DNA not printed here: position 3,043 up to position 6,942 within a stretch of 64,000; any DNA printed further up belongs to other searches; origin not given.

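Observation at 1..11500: Run of four very large co-directional ORFs with no recognisable domains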

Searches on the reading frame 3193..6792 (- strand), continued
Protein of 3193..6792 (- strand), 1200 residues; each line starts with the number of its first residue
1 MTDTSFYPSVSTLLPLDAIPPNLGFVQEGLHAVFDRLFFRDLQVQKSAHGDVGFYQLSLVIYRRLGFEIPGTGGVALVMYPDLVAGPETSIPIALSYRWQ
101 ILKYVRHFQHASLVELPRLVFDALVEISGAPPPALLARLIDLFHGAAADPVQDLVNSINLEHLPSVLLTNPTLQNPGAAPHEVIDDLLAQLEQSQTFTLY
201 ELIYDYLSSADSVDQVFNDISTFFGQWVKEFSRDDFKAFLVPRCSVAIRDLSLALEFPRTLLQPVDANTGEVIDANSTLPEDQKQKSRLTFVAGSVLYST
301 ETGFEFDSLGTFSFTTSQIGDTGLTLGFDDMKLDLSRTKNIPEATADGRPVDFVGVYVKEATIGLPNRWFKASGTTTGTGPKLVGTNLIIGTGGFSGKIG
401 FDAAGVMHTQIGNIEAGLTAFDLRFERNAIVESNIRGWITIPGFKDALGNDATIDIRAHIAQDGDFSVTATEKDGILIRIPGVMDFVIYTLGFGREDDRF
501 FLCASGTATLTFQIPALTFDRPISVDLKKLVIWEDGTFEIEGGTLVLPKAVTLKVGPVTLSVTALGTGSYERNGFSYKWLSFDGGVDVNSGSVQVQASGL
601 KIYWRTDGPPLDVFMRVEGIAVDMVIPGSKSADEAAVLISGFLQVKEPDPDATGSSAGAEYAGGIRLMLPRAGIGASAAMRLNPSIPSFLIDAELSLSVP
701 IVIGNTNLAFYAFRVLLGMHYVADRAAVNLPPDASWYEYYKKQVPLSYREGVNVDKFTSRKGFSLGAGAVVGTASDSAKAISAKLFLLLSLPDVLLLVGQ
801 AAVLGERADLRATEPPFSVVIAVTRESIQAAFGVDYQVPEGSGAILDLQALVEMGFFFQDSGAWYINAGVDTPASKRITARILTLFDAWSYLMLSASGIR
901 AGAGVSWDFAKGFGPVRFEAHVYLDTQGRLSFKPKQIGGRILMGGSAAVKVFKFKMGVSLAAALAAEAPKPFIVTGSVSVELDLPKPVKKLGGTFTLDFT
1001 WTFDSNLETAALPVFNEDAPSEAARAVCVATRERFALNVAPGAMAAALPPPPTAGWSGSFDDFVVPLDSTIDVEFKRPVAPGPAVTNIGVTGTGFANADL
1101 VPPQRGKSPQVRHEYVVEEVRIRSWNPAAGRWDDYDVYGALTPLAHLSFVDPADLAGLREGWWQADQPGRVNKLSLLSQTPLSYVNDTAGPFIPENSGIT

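Call 119: search_dna_similar(query=window:3193-6792:-, collection=plasmids, mode=protein, max_evalue=0.00001, max_rows=10)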
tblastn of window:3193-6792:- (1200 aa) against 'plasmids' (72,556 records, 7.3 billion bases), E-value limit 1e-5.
Records with a match: 6; places in all: 6; records where one place covers at least 80% of the query: 0.
Best place of each record, by identity: <60% 6.
By first word of the organism name: Mycetohabitans 4; Haloferax 2.
By predicted mobility (MOB-suite, as given by PLSDB): non-mobilizable 4; conjugative 2.
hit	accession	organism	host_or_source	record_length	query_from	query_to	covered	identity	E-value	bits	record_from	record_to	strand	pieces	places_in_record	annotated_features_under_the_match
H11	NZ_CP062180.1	Mycetohabitans endofungorum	Rhizopus microsporus,bacterial ...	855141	255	1013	63%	26.8%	1e-53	214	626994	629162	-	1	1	DUF6603 domain-containing protein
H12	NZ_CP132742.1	Mycetohabitans endofungorum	Rhizopus microsporus,culture isolated ...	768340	255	1013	63%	26.8%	3e-53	213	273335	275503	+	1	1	DUF6603 domain-containing protein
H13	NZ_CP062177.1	Mycetohabitans rhizoxinica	-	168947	253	999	62%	26.1%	1e-48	198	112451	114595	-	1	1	hypothetical protein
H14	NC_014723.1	Mycetohabitans rhizoxinica HKI 454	-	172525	253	999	62%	26.1%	2e-48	197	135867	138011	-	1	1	hypothetical protein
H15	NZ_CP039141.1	Haloferax mediterranei ATCC 33500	Cell culture,Spain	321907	691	1014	27%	28.6%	1e-11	77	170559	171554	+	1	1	hypothetical protein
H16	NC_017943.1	Haloferax mediterranei ATCC 33500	-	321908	691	1014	27%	28.6%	1e-11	77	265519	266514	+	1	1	hypothetical protein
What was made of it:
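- Closest known: PF20248 DUF6603 proteins. Same: C residues about 255-1013 are homologous to proteins annotated as DUF6603 (call 119).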

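Call 120: get_annotated_region(hit=H11, flank=12000)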
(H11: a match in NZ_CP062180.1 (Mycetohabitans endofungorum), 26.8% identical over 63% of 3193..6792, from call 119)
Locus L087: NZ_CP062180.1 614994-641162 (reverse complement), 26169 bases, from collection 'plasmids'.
description: Mycetohabitans endofungorum strain B3 plasmid megaplasmid, complete sequence
organism: Mycetohabitans endofungorum (NCBI taxid 417203)
taxonomy: Bacteria; Pseudomonadota; Betaproteobacteria; Burkholderiales; Burkholderiaceae; Mycetohabitans; Mycetohabitans endofungorum
host: -; source: Rhizopus microsporus,bacterial culture,rice wine tablet; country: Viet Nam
typing (MOB-suite, as given by PLSDB): non-mobilizable
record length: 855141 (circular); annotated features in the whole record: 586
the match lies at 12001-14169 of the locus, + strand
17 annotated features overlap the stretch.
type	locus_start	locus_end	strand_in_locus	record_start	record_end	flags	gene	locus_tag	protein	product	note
CDS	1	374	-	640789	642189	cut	-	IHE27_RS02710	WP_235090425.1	NAD(P)-dependent oxidoreductase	-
CDS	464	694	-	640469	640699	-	-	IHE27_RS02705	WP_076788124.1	hypothetical protein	-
CDS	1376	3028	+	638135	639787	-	-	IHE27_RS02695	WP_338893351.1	ISL3 family transposase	-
CDS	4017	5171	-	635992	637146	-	-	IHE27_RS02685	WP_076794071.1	IS110 family transposase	-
CDS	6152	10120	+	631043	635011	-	-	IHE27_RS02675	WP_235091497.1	hypothetical protein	-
CDS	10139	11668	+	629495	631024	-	-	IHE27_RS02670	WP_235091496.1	phospholipase D-like domain-containing protein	-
CDS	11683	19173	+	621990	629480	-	-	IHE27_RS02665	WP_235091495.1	DUF6603 domain-containing protein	-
CDS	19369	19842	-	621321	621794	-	-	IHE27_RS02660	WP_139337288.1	transposase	-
CDS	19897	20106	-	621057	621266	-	-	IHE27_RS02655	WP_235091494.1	transposase family protein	-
CDS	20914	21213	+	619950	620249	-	-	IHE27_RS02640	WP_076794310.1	type II toxin-antitoxin system RelE/ParE family toxin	GO:0008219 - cell death [Evidence IEA]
CDS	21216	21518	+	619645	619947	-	-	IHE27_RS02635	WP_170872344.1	addiction module antidote protein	-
CDS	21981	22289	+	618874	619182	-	-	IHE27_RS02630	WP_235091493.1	hypothetical protein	-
CDS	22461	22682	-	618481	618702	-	-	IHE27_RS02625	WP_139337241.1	hypothetical protein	-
CDS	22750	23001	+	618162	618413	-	-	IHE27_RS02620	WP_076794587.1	AbrB/MazE/SpoVT family DNA-binding domain-containing protein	-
CDS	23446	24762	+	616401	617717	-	-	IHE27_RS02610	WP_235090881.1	hypothetical protein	-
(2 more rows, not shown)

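Call 122: search_solved_structures(query=L069:8592-9281:+, max_evalue=1)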
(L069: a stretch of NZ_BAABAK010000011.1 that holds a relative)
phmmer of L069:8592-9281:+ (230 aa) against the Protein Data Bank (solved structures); distinct sequences matched with E-value up to 1: 0.
